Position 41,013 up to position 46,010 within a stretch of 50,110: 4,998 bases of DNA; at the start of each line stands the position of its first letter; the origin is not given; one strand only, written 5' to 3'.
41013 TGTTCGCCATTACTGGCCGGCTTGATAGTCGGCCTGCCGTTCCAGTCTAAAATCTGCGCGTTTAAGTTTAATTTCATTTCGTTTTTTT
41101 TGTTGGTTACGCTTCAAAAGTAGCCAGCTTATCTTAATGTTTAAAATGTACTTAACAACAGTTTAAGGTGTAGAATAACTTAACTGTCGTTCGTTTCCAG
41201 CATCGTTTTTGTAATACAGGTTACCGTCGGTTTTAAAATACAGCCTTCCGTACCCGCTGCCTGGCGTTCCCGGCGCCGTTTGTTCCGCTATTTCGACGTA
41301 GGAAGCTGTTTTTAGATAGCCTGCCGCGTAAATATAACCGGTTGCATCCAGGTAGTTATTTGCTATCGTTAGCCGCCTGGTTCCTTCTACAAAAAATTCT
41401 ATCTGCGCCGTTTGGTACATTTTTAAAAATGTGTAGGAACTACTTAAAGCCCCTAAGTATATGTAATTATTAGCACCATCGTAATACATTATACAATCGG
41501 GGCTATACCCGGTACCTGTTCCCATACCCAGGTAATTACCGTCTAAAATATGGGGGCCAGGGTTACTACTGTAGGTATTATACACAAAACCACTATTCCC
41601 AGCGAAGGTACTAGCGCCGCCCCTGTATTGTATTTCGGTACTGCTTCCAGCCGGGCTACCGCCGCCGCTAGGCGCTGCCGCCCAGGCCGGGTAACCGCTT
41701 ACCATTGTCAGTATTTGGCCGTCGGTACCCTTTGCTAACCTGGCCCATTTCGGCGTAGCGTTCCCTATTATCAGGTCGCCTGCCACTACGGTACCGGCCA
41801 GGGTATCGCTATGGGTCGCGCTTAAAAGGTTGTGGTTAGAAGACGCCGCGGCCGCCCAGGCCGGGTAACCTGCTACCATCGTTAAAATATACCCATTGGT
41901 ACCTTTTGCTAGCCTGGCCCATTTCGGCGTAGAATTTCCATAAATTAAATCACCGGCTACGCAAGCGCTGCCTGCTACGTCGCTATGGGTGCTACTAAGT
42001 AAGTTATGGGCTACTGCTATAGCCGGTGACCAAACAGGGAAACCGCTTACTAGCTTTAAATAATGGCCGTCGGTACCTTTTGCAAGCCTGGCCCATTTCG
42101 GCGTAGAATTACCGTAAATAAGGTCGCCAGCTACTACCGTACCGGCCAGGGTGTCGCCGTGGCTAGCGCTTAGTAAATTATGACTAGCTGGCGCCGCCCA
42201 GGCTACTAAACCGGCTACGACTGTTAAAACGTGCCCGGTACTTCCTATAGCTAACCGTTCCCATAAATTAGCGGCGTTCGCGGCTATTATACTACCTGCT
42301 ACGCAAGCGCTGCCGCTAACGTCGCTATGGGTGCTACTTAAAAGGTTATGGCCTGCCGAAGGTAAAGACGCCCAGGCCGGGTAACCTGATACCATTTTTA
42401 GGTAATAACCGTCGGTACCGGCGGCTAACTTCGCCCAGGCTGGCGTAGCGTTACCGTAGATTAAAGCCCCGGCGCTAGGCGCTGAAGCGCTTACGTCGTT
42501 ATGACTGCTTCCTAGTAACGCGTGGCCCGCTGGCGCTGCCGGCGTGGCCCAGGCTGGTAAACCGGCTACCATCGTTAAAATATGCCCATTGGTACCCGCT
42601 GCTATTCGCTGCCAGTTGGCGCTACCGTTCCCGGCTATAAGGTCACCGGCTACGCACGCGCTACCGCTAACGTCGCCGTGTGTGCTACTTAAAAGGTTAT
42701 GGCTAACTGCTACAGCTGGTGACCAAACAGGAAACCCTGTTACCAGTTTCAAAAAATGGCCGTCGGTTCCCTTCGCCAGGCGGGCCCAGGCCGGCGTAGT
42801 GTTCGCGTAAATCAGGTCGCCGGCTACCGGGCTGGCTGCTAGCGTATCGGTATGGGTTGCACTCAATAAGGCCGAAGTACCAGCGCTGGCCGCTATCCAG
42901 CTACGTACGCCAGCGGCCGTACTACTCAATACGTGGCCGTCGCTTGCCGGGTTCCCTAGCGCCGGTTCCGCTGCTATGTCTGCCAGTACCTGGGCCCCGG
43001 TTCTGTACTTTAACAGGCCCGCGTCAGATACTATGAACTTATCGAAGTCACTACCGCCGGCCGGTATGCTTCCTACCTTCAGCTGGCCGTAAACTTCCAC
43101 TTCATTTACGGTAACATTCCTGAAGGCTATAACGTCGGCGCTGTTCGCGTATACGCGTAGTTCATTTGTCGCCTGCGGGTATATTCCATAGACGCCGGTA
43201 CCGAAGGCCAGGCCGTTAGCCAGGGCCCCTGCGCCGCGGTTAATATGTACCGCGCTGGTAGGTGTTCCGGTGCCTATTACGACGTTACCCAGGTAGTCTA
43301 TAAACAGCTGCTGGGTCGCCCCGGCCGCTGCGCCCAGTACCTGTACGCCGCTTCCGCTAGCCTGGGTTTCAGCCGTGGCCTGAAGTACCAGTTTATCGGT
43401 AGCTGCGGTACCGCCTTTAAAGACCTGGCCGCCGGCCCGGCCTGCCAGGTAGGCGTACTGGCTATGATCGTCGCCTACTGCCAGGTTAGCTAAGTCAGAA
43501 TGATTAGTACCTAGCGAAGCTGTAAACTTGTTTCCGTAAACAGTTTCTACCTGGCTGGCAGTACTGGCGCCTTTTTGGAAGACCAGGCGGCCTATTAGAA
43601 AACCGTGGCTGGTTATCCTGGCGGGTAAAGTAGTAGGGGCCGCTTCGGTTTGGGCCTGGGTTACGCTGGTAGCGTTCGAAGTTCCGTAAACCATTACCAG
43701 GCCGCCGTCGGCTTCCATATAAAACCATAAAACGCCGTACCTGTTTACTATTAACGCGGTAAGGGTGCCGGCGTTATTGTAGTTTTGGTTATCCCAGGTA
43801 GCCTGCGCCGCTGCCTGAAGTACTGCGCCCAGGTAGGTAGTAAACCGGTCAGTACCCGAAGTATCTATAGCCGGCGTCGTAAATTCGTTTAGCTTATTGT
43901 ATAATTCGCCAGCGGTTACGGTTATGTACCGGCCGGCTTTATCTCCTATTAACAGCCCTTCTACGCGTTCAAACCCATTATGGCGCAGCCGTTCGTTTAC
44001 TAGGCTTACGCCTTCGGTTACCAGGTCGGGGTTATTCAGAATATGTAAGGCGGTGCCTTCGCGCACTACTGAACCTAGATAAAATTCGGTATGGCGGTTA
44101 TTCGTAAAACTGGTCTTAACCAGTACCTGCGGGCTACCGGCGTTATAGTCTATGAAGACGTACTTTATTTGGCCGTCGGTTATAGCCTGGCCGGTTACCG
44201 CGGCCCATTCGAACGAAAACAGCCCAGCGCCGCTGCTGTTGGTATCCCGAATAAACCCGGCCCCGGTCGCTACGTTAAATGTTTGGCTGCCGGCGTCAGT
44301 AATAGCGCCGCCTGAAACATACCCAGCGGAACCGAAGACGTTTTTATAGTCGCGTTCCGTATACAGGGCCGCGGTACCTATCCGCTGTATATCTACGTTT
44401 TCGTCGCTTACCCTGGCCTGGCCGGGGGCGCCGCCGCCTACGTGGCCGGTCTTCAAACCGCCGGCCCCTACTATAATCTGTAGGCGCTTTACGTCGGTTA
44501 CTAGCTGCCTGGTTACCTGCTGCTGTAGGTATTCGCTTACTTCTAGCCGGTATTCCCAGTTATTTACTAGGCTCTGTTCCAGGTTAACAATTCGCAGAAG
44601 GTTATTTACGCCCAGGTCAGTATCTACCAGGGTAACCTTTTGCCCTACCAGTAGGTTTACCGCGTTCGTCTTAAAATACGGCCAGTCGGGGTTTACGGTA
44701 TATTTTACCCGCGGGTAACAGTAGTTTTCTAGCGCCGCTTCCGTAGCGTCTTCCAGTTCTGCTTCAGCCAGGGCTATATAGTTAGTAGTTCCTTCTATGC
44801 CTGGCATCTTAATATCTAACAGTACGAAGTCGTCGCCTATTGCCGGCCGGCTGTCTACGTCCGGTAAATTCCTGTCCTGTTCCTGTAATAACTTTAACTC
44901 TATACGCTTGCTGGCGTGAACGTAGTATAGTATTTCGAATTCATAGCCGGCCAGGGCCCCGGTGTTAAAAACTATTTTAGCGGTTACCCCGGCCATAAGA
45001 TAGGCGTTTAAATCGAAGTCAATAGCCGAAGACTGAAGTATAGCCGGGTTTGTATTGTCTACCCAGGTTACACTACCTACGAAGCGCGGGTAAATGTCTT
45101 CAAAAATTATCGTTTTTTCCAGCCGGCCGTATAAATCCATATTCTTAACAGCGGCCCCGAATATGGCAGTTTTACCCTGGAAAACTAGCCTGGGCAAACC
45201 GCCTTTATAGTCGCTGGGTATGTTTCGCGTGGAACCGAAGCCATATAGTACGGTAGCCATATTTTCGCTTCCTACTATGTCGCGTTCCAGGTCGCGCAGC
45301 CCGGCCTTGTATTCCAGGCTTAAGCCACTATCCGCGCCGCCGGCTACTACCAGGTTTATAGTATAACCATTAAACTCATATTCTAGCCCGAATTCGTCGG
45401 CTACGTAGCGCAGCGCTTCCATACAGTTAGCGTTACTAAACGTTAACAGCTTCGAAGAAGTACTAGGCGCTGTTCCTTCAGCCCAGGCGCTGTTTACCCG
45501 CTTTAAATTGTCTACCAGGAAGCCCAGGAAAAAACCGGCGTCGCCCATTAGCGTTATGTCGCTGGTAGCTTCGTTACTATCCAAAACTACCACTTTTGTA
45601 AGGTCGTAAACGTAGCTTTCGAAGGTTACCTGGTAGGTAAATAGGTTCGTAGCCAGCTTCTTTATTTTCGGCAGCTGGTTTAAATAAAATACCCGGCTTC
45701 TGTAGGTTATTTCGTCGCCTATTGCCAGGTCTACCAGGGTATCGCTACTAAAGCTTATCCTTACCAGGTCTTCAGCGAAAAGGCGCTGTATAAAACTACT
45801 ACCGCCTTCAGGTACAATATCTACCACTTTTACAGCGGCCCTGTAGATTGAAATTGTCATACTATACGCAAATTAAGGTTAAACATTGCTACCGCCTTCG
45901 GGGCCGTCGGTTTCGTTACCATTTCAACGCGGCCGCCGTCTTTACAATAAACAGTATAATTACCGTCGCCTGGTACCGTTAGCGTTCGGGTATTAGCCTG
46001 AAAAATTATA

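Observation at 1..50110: More than 10-fold, site-specific depletion of GATC and CATG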

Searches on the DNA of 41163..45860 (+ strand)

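Call 7: search_dna_similar(query=window:41163-45860:+, collection=phages, mode=near, max_rows=10)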
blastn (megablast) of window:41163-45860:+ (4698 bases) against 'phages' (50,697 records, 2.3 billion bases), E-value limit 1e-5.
No match.
